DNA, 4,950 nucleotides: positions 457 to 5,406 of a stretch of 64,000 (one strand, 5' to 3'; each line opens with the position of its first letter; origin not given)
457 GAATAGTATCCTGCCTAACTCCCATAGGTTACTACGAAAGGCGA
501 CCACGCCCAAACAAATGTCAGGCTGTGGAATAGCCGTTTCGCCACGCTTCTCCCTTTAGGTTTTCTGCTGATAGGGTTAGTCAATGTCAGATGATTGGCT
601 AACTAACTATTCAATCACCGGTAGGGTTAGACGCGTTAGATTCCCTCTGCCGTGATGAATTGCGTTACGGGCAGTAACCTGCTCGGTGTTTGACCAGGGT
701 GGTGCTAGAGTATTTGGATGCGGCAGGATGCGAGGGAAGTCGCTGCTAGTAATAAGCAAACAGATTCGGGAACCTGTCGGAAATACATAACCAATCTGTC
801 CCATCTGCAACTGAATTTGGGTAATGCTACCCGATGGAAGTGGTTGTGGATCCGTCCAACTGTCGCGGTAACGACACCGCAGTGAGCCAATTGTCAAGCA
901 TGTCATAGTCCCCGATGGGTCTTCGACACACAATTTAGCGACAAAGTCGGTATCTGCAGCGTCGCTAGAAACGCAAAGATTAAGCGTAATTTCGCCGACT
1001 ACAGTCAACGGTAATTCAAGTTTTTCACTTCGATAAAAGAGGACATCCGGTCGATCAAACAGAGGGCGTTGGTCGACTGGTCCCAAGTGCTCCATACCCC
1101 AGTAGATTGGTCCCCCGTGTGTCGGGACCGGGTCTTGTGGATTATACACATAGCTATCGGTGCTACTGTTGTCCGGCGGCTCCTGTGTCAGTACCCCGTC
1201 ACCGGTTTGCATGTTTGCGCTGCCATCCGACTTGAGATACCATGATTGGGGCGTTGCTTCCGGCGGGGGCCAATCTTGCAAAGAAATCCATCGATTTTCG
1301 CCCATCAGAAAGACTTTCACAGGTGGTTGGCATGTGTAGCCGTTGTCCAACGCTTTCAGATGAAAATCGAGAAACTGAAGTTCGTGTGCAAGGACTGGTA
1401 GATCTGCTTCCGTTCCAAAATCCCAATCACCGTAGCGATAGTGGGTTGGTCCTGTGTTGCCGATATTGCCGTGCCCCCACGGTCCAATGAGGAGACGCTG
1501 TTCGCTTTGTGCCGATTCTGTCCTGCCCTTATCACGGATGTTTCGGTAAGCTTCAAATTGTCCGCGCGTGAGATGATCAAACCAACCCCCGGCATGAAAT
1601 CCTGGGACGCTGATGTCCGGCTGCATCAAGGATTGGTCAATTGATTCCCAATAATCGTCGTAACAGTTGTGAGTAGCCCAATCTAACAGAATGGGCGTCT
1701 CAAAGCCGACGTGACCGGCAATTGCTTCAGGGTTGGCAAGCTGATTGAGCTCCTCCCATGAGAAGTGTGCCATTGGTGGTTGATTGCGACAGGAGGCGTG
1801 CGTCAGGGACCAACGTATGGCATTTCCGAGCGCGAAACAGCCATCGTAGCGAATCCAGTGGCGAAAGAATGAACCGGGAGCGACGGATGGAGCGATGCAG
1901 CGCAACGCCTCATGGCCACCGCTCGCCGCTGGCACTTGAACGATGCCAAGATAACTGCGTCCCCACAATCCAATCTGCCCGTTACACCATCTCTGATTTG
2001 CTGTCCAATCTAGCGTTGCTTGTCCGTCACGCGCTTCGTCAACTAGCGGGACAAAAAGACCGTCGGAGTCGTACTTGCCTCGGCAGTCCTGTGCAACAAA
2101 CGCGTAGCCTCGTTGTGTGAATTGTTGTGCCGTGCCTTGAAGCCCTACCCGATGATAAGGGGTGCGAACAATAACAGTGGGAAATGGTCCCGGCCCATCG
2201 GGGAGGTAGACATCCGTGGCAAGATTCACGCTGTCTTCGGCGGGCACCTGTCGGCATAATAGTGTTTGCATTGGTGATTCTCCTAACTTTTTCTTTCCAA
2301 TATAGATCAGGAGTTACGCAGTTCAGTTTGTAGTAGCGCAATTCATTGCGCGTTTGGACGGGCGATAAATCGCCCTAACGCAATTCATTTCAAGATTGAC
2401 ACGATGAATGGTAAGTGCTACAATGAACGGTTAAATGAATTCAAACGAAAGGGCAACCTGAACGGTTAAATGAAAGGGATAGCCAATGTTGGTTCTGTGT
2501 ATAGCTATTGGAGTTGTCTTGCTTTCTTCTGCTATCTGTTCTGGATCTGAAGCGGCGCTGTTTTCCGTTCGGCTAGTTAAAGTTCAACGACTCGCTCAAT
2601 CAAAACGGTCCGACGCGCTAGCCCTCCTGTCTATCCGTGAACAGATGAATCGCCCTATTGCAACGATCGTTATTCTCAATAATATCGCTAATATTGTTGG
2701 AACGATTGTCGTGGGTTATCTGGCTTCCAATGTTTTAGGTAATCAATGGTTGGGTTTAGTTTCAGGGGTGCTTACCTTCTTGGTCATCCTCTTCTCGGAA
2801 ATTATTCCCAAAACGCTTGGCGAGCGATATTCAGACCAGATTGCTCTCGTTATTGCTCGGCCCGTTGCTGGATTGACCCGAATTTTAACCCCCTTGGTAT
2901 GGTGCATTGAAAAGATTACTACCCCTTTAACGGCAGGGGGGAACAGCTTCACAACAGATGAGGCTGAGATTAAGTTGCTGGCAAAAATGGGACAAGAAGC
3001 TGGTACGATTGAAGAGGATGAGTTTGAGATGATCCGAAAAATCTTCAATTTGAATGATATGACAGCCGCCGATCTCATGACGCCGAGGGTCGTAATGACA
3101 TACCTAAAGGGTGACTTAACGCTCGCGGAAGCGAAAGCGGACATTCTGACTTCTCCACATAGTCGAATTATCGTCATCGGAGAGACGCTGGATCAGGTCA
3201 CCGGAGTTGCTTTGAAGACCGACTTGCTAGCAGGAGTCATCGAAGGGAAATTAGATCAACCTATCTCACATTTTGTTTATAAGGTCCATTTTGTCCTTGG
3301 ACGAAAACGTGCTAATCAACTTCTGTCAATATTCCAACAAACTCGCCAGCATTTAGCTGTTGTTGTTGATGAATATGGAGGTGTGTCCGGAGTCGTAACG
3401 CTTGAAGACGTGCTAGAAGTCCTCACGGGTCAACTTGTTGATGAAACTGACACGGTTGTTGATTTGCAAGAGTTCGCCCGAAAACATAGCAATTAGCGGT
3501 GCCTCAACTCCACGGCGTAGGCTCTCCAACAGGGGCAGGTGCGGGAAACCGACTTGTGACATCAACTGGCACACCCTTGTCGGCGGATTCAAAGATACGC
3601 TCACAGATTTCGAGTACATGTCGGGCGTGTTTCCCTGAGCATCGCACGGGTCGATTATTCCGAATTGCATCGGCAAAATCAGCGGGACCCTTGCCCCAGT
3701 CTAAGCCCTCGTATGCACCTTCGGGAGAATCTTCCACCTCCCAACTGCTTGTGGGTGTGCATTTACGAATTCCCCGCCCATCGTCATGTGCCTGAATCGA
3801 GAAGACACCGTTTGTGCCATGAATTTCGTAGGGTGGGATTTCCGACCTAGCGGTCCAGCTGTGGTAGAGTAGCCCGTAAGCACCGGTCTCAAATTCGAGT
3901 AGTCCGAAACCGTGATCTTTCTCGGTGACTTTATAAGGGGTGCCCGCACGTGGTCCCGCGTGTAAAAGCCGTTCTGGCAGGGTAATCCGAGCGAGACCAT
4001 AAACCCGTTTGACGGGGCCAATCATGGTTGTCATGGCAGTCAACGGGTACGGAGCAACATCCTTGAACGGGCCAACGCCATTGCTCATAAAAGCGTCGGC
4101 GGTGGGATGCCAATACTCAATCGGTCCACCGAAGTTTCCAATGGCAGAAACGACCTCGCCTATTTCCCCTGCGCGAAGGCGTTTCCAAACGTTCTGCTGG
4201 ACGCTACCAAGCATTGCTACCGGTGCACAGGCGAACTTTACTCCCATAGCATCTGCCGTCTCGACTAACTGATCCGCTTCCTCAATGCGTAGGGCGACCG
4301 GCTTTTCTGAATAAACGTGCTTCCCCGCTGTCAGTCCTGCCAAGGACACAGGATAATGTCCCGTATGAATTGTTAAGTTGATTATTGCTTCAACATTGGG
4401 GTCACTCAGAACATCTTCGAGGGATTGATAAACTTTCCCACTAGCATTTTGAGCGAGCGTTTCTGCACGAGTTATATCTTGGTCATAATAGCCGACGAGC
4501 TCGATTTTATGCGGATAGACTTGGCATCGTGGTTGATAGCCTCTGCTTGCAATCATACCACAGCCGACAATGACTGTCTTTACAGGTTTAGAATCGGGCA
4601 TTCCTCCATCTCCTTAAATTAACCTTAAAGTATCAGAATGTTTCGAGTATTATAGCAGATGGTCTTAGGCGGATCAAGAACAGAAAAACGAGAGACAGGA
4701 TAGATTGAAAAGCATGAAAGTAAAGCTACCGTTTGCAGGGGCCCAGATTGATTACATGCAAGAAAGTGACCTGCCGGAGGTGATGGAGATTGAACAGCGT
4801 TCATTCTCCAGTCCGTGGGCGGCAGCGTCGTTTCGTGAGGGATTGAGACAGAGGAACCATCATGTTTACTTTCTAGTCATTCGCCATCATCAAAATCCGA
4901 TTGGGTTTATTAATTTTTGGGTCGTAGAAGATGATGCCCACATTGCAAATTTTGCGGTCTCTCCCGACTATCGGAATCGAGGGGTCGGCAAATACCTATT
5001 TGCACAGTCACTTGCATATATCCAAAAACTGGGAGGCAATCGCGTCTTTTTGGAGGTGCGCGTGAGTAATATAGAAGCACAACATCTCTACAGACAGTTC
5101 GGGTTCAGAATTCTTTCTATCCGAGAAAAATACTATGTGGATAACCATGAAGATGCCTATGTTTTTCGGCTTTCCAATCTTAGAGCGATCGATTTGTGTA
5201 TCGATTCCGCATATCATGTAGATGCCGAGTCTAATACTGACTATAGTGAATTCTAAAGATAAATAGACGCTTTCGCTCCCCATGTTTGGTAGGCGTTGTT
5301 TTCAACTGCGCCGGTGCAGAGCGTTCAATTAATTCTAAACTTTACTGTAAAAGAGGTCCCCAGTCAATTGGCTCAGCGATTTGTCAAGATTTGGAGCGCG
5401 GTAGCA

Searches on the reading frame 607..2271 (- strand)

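Call 9: search_protein_families(library=pfam, proteins=[window:607-2271:-], max_evalue=0.0001)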
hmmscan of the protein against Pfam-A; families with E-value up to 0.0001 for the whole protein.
window:607-2271:- (554 aa): 2 families
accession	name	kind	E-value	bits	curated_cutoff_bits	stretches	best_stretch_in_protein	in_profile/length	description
PF02129.25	Peptidase_S15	-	1.2e-56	192.7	23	1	13-269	1-262/262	X-Pro dipeptidyl-peptidase (S15 family)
PF08530.16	PepX_C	-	8.8e-37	127.5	22.5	1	310-548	1-216/217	X-Pro dipeptidyl-peptidase C-terminal non-catalytic domain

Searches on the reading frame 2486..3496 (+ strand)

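Call 9: search_protein_families(library=pfam, proteins=[window:2486-3496:+], max_evalue=0.0001)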
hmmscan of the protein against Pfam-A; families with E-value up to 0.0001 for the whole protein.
window:2486-3496:+ (336 aa): 2 families
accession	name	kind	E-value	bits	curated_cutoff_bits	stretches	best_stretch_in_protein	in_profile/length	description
PF01595.25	CNNM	-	1.9e-43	148.7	28.4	1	10-179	5-181/181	Cyclin M transmembrane N-terminal domain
PF00571.33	CBS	-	1e-08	35.8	24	1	278-313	20-55/57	CBS domain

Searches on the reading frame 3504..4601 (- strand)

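Call 9: search_protein_families(library=pfam, proteins=[window:3504-4601:-], max_evalue=0.0001)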
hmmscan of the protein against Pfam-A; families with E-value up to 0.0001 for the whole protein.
window:3504-4601:- (365 aa): 3 families
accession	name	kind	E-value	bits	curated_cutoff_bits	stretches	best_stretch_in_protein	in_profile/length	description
PF01408.29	GFO_IDH_MocA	-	2.1e-21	77.2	24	1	8-123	2-116/120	Oxidoreductase family, NAD-binding Rossmann fold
PF22725.1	GFO_IDH_MocA_C3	-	6.2e-16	59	27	1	138-267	4-123/124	GFO/IDH/MocA C-terminal domain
PF02894.22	GFO_IDH_MocA_C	-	1.1e-08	35.6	22.9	1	141-348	3-218/218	Oxidoreductase family, C-terminal alpha/beta domain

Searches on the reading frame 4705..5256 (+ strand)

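Call 9: search_protein_families(library=pfam, proteins=[window:4705-5256:+], max_evalue=0.0001)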
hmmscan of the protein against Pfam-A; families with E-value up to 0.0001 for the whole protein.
window:4705-5256:+ (183 aa): 6 families
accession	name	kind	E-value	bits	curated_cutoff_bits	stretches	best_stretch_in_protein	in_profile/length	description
PF00583.31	Acetyltransf_1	-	2.6e-23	82.9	20.7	1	24-134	2-116/116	Acetyltransferase (GNAT) family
PF13508.13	Acetyltransf_7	-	5.2e-15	56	27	1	55-135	4-83/84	Acetyltransferase (GNAT) domain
PF13673.13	Acetyltransf_10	-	7.9e-14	52.2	23.6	1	34-137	13-110/128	Acetyltransferase (GNAT) domain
PF13302.13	Acetyltransf_3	-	3.4e-08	34.7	25.4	1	24-135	22-138/138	Acetyltransferase (GNAT) domain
PF08445.16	FR47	-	3e-07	30.8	22.1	1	75-143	19-84/86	FR47-like protein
PF13527.13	Acetyltransf_9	-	6.4e-06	26.6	25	0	78-136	73-126/127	Acetyltransferase (GNAT) domain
